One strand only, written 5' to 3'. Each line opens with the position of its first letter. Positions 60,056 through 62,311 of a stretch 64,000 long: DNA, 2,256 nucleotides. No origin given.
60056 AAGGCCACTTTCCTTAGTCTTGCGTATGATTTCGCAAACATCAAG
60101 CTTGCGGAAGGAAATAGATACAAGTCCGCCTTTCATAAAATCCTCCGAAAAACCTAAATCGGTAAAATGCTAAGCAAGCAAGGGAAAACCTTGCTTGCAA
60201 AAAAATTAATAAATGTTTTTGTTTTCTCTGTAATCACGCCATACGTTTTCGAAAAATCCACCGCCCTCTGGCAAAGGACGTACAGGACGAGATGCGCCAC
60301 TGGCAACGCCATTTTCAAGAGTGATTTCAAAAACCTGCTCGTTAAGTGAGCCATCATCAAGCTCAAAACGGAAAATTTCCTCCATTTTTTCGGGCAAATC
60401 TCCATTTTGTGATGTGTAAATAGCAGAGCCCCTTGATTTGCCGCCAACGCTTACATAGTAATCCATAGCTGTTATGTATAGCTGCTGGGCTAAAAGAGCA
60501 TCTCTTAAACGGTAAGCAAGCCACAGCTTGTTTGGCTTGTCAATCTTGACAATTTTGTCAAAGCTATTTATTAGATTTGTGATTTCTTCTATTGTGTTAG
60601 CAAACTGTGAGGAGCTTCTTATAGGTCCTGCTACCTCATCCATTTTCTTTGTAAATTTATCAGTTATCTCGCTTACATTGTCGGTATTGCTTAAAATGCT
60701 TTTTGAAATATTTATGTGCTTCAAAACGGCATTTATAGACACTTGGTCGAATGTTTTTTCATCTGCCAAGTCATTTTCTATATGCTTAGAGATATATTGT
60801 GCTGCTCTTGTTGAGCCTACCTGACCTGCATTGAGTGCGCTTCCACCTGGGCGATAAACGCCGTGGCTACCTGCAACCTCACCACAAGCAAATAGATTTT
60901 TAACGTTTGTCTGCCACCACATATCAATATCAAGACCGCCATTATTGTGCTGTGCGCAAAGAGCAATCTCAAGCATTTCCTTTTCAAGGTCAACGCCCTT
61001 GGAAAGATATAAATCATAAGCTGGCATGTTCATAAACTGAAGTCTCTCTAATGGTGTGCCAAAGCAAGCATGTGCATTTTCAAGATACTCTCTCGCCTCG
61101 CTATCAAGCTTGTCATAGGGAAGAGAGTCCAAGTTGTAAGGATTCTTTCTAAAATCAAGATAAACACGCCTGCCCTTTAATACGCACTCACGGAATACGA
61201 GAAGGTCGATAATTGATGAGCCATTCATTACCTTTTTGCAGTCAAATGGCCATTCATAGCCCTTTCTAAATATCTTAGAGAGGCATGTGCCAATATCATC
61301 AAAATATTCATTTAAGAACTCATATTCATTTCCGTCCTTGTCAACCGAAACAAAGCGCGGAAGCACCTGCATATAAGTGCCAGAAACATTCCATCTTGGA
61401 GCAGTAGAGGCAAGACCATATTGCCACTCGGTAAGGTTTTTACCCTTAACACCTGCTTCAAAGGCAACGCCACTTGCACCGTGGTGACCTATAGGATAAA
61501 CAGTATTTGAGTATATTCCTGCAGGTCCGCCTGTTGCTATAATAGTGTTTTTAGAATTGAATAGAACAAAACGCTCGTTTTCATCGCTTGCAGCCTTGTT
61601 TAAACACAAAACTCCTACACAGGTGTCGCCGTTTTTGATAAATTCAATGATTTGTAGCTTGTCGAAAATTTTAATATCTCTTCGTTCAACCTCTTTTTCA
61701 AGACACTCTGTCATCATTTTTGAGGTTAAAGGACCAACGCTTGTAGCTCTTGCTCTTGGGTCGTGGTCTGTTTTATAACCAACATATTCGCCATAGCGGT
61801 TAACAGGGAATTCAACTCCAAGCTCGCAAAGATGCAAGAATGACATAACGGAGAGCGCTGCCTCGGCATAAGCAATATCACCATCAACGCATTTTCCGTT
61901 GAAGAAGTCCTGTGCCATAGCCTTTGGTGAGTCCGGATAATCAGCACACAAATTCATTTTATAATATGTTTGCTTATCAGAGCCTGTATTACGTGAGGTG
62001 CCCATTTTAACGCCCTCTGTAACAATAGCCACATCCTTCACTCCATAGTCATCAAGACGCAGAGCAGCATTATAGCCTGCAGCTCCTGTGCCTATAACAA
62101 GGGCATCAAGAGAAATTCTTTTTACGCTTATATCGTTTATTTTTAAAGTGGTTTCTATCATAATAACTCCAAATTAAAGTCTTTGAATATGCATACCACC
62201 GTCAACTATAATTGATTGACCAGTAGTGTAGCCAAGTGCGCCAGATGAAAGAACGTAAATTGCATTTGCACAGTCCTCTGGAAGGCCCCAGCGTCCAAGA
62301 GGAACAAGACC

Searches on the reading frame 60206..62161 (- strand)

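Call 87: search_protein_families(library=pfam, proteins=[window:60206-62161:-], max_evalue=0.00001)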
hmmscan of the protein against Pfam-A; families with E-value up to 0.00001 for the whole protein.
window:60206-62161:- (651 aa): 2 families
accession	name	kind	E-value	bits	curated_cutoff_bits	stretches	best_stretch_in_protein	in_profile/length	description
PF00890.30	FAD_binding_2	-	2.8e-26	93.1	20.4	1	19-443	1-414/414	FAD binding domain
PF07992.20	Pyr_redox_2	-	5.4e-10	39.6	26.1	0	387-436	234-278/291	Pyridine nucleotide-disulphide oxidoreductase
